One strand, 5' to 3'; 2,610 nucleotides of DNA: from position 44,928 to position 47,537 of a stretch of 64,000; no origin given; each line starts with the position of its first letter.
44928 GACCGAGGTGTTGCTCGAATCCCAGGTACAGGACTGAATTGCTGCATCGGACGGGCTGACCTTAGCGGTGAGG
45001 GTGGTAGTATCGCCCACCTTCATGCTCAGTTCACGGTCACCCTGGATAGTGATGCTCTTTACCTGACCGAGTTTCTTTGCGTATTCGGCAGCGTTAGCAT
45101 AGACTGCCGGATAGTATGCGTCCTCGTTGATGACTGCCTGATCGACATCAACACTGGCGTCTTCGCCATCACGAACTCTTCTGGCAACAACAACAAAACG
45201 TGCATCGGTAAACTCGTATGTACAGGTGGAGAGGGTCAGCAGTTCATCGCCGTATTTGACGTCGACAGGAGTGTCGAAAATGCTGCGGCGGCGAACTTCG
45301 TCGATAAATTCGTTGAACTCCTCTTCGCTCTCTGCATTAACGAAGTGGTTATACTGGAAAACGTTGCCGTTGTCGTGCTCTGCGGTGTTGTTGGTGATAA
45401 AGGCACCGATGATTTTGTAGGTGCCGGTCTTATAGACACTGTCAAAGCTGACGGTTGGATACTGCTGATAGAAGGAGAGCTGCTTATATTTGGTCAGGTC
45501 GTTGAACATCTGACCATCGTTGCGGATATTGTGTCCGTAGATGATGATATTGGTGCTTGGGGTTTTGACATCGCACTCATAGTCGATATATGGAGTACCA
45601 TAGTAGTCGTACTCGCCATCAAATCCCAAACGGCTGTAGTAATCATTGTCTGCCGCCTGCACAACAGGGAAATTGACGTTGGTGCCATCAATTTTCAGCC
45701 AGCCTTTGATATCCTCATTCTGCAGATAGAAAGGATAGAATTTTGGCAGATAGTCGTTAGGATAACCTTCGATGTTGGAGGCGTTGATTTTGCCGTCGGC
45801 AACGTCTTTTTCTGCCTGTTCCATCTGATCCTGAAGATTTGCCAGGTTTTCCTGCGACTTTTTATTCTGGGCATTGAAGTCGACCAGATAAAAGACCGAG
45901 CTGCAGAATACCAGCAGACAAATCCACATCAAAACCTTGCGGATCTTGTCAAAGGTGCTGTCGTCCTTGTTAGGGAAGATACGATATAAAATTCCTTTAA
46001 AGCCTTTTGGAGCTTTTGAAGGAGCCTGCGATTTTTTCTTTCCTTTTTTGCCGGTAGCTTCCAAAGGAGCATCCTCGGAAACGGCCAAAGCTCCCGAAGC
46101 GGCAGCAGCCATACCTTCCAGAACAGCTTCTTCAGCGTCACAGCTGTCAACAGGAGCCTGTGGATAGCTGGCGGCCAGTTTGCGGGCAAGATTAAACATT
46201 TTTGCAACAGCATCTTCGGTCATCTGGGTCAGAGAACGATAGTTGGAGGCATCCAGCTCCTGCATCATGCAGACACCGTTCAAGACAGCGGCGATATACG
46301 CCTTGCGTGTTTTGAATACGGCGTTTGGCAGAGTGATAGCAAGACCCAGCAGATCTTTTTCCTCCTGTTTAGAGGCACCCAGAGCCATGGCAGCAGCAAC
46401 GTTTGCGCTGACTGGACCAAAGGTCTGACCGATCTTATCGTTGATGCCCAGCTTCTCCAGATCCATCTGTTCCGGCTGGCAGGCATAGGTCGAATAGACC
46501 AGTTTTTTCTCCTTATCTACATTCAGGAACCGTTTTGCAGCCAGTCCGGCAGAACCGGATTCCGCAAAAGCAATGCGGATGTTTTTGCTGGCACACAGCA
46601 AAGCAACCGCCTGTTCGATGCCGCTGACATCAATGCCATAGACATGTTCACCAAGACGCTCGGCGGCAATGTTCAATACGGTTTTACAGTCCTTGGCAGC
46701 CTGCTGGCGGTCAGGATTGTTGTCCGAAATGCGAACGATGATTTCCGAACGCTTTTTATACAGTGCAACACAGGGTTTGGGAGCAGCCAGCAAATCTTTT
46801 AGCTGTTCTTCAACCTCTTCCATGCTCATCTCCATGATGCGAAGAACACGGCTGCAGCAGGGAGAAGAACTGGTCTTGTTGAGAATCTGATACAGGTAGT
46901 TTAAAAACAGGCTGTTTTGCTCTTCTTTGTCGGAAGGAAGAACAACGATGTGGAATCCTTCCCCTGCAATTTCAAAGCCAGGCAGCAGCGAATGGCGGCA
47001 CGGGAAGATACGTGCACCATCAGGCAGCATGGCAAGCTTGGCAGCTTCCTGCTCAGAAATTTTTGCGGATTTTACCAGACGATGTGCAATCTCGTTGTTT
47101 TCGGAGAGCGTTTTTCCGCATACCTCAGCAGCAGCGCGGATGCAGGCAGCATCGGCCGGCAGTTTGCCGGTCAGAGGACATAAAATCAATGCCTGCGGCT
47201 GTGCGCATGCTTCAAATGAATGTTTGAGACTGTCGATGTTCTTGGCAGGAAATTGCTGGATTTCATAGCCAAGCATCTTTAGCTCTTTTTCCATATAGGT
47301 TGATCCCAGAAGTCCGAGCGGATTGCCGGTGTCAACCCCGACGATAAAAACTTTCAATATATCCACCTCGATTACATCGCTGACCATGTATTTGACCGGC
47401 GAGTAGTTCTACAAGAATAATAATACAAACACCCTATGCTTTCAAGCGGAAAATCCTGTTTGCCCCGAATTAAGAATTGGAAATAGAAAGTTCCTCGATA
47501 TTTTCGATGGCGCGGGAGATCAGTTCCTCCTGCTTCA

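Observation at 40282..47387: Convergent pair of paralogous giant proteins joining a cytoplasmic CinA-like module, one TM helix and an intact class-B sortase domain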

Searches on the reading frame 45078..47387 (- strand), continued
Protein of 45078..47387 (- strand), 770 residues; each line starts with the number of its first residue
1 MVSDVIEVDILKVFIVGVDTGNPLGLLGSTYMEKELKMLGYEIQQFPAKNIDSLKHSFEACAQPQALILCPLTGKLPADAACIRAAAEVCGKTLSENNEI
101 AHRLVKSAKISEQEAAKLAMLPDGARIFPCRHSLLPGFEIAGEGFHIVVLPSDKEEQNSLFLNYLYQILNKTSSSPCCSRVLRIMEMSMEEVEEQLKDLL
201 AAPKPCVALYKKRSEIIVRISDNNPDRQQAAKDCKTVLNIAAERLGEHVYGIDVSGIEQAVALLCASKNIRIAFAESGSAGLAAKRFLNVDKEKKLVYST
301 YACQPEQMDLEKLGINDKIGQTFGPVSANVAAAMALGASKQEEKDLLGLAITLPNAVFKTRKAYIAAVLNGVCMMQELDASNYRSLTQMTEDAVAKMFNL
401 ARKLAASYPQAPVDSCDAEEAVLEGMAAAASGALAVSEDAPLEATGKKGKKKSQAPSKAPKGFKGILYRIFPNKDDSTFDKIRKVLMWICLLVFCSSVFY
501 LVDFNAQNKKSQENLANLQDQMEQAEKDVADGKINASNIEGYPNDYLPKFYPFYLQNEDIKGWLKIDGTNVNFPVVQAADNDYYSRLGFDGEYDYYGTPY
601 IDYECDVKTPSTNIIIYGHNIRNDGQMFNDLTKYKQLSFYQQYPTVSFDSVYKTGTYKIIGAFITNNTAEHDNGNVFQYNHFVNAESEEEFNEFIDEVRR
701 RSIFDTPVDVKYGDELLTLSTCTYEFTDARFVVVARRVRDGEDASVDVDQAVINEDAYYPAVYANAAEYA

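Call 87: search_protein_families(library=pfam, proteins=[L007:9427-9933:+, L007:9935-11023:+, L016:5406-8249:+, L015:11174-13237:+, L012:6998-8722:+, L002:13888-14850:-, L002:14889-16871:-], max_evalue=0.001)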
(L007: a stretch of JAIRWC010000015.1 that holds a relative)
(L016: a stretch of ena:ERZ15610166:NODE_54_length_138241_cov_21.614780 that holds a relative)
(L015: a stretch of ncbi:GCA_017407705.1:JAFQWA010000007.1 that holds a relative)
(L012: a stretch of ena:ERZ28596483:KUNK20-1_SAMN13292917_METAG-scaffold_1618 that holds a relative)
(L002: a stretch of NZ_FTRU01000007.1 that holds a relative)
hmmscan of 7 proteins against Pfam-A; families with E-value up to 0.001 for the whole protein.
L007:9427-9933:+ (168 aa): 1 family
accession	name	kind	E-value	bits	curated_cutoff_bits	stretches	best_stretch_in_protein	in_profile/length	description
PF02464.23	CinA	-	9.8e-51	171.9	23.5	1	12-165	3-155/155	Competence-damaged protein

L007:9935-11023:+ (362 aa): 1 family
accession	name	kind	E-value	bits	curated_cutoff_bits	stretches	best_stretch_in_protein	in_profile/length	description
PF04203.18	Sortase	-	1.1e-05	25.6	26.6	1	137-312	7-124/125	Sortase domain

L016:5406-8249:+ (947 aa): 1 family
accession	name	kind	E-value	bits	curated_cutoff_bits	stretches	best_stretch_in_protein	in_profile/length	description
PF08486.15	SpoIID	-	3.8e-07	31.1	23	1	710-771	20-97/97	Stage II sporulation protein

L015:11174-13237:+ (687 aa): 1 family
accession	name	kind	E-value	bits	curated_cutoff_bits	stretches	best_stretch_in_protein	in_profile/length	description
PF08486.15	SpoIID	-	1.6e-07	32.3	23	1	444-487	17-49/97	Stage II sporulation protein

L012:6998-8722:+ (574 aa): 1 family
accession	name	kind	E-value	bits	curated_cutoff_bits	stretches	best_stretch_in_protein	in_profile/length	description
PF04203.18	Sortase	-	1.3e-09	38.3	26.6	1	208-379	8-125/125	Sortase domain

L002:13888-14850:- (320 aa): 1 family
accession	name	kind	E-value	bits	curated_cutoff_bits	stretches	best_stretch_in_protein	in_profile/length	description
PF08486.15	SpoIID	-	1.6e-09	38.7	23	1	88-151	18-97/97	Stage II sporulation protein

L002:14889-16871:- (660 aa): 1 family
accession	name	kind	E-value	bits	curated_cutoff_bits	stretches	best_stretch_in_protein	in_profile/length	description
PF04203.18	Sortase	-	1.3e-11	44.8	26.6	1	443-615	1-125/125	Sortase domain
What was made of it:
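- An intact PncC gene abuts srtB in L007 (call 87). Adjacent unfused PncC and SrtB genes exist (L007, call 87).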

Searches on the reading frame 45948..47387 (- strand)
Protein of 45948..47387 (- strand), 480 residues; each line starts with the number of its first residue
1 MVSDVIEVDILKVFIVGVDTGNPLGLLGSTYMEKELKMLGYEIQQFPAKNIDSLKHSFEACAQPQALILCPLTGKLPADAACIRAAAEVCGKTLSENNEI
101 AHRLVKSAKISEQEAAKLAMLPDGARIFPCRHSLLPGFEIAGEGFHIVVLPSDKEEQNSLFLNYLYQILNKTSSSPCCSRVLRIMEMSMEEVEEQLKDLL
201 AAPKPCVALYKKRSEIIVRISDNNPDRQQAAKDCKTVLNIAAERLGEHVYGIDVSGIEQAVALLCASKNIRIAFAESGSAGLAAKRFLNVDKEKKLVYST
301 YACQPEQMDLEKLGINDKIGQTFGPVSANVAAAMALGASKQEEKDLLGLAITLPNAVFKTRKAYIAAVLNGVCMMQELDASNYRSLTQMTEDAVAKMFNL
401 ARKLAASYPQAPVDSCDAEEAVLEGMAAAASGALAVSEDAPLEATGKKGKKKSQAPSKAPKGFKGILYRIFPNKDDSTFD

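Call 20: search_solved_structures(query=window:45948-47387:-, max_evalue=0.01, show_alignments=2)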
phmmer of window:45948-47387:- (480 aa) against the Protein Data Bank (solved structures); distinct sequences matched with E-value up to 0.01: 1.
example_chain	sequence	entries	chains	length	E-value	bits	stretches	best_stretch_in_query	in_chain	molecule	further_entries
6mr3_A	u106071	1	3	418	2e-09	40.2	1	128-346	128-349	Putative competence-damage inducible protein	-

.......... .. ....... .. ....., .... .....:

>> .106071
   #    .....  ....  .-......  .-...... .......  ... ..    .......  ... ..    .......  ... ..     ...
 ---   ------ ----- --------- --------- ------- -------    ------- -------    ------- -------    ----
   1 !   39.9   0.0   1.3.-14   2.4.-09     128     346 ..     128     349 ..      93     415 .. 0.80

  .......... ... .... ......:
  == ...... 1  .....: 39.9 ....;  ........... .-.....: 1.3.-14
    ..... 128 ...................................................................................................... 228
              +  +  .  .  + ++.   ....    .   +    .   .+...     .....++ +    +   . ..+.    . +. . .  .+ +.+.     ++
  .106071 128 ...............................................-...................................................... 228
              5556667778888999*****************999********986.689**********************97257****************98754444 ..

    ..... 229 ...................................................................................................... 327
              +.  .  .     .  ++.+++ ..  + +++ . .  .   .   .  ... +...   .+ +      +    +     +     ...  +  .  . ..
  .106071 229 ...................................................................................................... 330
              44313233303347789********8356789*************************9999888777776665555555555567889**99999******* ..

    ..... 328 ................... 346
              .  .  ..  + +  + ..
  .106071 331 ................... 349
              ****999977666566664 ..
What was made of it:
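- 46158..47357 (-): P2 residues about 11-410: complete CinA fold (COG1058 + KH + PncC). Only E156 and T340 of the eight catalytic residues are kept. S. mutans CinA 6mr3 matches at E 2e-9 (call 20).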
